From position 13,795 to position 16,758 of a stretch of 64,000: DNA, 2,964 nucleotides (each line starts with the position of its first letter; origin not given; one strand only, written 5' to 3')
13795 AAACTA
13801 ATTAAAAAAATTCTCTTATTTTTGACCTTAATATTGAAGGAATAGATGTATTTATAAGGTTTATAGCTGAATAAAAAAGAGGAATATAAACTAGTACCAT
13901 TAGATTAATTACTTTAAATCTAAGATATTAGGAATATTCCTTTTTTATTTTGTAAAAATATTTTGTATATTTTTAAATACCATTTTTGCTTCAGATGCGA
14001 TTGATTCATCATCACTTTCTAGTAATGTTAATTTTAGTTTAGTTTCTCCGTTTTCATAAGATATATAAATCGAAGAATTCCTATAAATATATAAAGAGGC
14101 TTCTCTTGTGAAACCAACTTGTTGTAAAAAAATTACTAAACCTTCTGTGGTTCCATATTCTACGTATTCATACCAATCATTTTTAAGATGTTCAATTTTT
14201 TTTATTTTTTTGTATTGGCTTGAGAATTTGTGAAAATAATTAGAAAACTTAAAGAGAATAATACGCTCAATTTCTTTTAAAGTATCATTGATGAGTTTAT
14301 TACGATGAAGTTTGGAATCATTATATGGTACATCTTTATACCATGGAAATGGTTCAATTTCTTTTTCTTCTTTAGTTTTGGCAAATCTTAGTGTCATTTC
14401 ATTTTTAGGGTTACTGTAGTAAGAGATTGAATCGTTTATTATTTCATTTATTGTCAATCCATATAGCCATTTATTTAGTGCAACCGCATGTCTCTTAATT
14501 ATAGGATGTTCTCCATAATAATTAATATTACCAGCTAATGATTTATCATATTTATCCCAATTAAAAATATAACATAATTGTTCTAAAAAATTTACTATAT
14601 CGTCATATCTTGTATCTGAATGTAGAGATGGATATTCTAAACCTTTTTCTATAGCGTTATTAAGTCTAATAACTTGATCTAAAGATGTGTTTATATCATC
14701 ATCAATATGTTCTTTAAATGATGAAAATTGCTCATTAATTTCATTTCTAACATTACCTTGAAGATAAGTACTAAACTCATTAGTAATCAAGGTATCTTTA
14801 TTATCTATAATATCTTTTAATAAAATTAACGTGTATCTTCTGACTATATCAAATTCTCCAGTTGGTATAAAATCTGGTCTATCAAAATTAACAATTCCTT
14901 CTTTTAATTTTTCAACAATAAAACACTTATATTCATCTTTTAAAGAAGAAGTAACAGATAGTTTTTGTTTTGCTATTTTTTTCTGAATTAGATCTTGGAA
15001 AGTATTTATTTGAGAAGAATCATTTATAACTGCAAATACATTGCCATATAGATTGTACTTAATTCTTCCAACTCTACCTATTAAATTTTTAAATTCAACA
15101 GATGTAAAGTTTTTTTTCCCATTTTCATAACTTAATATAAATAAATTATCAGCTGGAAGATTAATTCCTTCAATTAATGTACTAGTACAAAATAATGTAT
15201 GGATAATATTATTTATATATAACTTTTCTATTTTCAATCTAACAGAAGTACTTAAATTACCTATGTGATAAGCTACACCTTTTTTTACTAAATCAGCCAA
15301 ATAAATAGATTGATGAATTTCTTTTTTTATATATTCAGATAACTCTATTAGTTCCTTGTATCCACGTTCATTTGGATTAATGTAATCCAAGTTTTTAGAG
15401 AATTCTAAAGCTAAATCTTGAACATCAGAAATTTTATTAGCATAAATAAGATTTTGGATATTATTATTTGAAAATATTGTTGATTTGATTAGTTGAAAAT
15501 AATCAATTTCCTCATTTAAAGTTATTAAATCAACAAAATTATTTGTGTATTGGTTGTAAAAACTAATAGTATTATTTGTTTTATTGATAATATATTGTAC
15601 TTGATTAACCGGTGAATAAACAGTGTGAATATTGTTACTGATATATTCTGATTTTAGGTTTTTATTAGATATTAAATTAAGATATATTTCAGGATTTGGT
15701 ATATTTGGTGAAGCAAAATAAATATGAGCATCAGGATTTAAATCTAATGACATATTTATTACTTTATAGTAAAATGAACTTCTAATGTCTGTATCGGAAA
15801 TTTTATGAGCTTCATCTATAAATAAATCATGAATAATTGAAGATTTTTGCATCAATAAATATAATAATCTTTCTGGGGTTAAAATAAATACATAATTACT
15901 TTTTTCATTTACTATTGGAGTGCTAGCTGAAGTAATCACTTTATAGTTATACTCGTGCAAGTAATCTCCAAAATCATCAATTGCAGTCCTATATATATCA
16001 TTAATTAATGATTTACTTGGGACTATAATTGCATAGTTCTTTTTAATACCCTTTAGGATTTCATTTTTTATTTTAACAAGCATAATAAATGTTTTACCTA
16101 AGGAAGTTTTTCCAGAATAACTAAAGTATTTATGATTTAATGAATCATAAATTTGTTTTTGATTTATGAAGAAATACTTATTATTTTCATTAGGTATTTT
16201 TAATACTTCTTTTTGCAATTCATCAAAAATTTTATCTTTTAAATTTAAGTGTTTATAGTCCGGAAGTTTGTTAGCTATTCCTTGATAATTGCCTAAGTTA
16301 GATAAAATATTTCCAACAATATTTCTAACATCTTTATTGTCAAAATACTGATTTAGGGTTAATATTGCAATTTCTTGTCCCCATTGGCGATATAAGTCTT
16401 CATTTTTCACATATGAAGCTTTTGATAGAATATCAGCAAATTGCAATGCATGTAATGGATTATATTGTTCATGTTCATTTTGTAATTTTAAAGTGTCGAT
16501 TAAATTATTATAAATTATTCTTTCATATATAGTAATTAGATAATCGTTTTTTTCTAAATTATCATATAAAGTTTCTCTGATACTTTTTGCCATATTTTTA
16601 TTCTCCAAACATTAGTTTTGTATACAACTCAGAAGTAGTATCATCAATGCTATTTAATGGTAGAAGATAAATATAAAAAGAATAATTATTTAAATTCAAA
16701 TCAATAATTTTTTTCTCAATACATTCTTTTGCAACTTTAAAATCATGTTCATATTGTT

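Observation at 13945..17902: Two-gene helicase operon resembling a Hachiman-type anti-phage system, inserted between housekeeping blocks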

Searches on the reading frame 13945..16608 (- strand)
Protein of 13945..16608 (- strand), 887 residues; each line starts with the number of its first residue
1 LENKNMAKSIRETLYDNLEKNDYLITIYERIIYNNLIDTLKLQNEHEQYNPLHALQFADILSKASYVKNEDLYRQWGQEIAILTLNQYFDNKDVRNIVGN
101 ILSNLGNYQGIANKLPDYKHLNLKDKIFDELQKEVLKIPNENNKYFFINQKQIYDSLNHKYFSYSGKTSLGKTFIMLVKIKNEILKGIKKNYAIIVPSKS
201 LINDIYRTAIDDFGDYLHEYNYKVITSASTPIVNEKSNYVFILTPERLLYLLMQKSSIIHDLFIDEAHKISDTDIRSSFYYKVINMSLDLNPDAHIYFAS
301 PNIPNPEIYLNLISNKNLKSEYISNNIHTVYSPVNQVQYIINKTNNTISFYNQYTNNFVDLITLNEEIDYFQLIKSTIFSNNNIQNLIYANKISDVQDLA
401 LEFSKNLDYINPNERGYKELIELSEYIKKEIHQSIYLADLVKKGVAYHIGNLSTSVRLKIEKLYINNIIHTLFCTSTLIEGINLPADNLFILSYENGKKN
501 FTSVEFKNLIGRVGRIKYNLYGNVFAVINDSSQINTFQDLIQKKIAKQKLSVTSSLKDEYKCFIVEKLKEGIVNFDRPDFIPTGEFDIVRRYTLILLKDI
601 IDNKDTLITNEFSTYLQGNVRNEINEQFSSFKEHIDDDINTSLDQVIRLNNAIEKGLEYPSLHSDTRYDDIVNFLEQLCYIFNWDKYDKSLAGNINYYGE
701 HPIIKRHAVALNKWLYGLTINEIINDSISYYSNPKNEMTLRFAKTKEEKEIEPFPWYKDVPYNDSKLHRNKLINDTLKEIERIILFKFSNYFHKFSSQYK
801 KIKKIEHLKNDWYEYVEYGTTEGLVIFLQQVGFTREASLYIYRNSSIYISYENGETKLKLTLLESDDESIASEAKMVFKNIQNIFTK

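Call 3: search_protein_families(library=pfam, proteins=[window:13945-16608:-], max_evalue=1)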
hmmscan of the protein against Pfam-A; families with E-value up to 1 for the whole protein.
window:13945-16608:- (887 aa): 3 families
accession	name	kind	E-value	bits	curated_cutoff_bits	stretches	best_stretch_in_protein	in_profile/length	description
PF00270.35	DEAD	-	1.8e-11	44.5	26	1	150-298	4-155/167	DEAD/DEAH box helicase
PF04851.21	ResIII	-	7.9e-06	26.3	22.5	1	167-285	31-148/164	Type III restriction enzyme, res subunit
PF00271.37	Helicase_C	-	1.5e-05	25.6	23.5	1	430-517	27-110/110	Helicase conserved C-terminal domain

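Call 4: search_protein_families(library=padloc, proteins=[window:13945-16608:-], max_evalue=1)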
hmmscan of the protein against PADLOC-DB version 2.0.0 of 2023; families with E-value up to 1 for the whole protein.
window:13945-16608:- (887 aa): 27 families (the best 25 are shown)
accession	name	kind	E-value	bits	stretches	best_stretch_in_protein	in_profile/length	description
PDLC00190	HamB1|HamB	-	2.1e-259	861.5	1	5-886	3-865/866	DEAD-box helicase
PDLC00176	HamB1|HamB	-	4.2e-150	499.5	1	10-861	3-825/845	DEAD-box helicase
PDLC00186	HamB1|HamB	-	2.4e-79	265.4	1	22-865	13-838/864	DEAD-box helicase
PDLC00187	HamB1|HamB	-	4.4e-75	251.5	2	52-546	50-537/851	DEAD-box helicase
PDLC00185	HamB1|HamB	-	2.2e-68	228.9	2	22-563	13-563/871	DEAD-box helicase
PDLC00200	HamB2|HamB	-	1.6e-63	213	1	142-842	141-816/865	DEAD-box helicase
PDLC00199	HamB2|HamB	-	5.4e-51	171.6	2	65-736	51-716/841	DEAD-box helicase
PDLC00180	HamB1|HamB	-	2.1e-44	150.2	1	50-540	13-449/709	DEAD-box helicase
PDLC00181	HamB1|HamB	-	5.8e-44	148.3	2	66-543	56-526/836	DEAD-box helicase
PDLC00177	HamB1|HamB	-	1.7e-38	130.4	2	31-535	15-539/841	DEAD-box helicase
PDLC00184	HamB1|HamB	-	2.8e-37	126.3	1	126-534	98-477/738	DEAD-box helicase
PDLC00201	HamB2|HamB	-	4.5e-35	119.2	1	46-531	9-442/721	DEAD-box helicase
PDLC04531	PDC-M23B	-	1.2e-23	81.2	1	193-547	349-731/1060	-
PDLC00188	HamB1|HamB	-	1.7e-23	80.7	2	417-523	546-652/1037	DEAD-box helicase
PDLC00191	HamB1|HamB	-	8e-22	75.3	1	143-548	99-506/767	DEAD-box helicase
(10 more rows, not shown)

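Call 5: search_protein_families(library=ncbifam, proteins=[window:13945-16608:-], max_evalue=1)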
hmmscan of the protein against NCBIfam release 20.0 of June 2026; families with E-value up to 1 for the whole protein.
window:13945-16608:- (887 aa): 5 families
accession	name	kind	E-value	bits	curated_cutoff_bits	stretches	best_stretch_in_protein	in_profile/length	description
NF002654.0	PRK02362.1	equivalog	4.2e-17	61.7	887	1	168-559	48-422/739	ATP-dependent DNA helicase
NF002251.0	PRK01172.1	equivalog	4.2e-17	61.6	891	1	135-560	12-403/674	ATP-dependent DNA helicase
NF001308.0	PRK00254.1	equivalog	3.3e-15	55.3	1216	1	165-546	45-403/720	ATP-dependent DNA helicase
NF040935.1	helicase_Hel308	equivalog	3e-13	48.8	1200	1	313-561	181-430/704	ATP-dependent DNA helicase Hel308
TIGR04121.1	DEXH_lig_assoc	equivalog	0.027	12.2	850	0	441-484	275-318/804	ligase-associated DNA damage response DEXH box helicase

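Call 8: search_solved_structures(query=window:13945-16608:-, max_evalue=0.001, show_alignments=1)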
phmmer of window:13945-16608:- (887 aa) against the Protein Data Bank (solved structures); distinct sequences matched with E-value up to 0.001: 52.
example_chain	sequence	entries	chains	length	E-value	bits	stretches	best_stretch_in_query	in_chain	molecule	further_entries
9wh1_B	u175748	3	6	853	2.2e-58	201.6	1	123-844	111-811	DNA polymerase theta (Helicase domain only)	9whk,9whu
2va8_A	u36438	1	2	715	5e-11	44.9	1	381-536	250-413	SKI2-TYPE HELICASE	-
4buj_A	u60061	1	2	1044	1.5e-10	43.4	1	429-541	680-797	ANTIVIRAL HELICASE SKI2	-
4a4z_A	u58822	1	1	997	1.6e-10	43.2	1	429-540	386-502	ANTIVIRAL HELICASE SKI2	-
5mc6_h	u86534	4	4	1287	2.9e-10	42.4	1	429-540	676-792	Antiviral helicase SKI2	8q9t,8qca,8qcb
8qcf_M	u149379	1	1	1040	3e-10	42.3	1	429-541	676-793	Antiviral helicase SKI2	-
8alz_B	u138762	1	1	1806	6.4e-10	41.3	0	436-541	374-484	Activating signal cointegrator 1 complex subunit 3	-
8zue_B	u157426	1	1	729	2e-09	39.6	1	440-528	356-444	Anti-bacteriophage protein B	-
6qv3_A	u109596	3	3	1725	4.1e-09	38.6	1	208-559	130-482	Pre-mRNA splicing helicase-like protein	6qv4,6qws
5m59_A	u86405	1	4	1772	4.3e-09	38.5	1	208-559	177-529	Pre-mRNA splicing helicase-like protein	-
6c90_A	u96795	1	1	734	6.4e-09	37.9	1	371-531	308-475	Exosome RNA helicase MTR4,Exosome RNA helicase MTR4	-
2zj2_A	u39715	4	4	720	7.7e-09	37.7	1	386-530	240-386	Putative ski2-type helicase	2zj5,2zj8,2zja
6ro1_A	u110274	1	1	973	1.4e-08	36.9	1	371-531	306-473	Exosome RNA helicase MTR4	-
6ieh_B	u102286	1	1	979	1.4e-08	36.8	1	371-531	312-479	Exosome RNA helicase MTR4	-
6ieg_B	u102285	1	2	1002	1.5e-08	36.7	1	371-531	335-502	Exosome RNA helicase MTR4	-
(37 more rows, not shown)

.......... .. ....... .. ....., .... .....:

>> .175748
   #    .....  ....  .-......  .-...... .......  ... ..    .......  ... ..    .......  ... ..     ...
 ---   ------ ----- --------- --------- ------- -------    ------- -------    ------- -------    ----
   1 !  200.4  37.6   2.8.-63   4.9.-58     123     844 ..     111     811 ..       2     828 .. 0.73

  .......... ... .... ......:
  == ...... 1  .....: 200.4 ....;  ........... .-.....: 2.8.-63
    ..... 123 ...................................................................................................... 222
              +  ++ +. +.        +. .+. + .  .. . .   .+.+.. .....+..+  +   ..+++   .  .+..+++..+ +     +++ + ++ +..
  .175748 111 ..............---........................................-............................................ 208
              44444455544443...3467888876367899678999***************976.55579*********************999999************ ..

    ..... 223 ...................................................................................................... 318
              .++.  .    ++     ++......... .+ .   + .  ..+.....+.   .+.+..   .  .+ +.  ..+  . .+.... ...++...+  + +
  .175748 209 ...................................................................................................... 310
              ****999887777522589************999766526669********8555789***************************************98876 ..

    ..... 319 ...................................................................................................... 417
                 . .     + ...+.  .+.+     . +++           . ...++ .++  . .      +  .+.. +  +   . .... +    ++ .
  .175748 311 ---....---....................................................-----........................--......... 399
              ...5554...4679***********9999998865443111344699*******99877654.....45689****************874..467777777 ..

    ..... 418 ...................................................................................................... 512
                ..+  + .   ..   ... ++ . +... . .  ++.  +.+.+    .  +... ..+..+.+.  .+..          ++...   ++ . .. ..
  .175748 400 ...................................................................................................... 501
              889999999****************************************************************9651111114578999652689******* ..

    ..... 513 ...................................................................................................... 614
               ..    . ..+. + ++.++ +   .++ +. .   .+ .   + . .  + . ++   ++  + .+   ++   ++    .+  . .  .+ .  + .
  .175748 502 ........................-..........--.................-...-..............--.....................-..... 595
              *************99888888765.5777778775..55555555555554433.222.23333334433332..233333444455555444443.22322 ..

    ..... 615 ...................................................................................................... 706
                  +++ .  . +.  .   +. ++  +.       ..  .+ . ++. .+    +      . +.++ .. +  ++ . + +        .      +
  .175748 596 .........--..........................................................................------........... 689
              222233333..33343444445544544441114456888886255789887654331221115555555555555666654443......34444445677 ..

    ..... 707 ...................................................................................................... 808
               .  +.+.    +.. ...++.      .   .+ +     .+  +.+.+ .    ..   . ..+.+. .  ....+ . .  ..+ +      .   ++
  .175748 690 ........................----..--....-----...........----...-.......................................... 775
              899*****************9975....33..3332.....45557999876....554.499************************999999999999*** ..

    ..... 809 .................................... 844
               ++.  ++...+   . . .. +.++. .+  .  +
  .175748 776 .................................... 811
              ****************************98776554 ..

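Call 33: list_cluster_members(proteins=[P0001, window:13945-16593:-, window:25864-26895:+])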
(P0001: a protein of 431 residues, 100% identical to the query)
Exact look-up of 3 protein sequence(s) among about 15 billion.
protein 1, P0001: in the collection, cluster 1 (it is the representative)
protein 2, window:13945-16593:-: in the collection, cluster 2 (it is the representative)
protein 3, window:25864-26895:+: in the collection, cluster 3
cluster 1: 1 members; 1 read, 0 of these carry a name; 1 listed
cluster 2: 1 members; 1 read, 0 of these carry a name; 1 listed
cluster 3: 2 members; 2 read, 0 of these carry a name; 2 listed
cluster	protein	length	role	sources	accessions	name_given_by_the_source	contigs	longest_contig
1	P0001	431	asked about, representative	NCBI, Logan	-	-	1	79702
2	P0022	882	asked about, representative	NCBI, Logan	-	-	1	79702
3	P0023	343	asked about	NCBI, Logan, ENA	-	-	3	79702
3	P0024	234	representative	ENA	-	-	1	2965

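Call 65: search_protein_families(library=phrogs, proteins=[window:13945-16593:-], max_evalue=0.001)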
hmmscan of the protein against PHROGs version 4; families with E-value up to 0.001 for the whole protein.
window:13945-16593:- (882 aa): 3 families
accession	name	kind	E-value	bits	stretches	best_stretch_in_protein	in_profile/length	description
phrog_35989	-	unknown function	3.5e-34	119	1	110-531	113-538/860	-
phrog_6819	-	DNA, RNA and nucleotide metabolism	8.7e-26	91.5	1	148-630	29-462/645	Holliday junction branch migration helicase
phrog_31517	-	unknown function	1.2e-06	27.6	1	418-519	625-730/1191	-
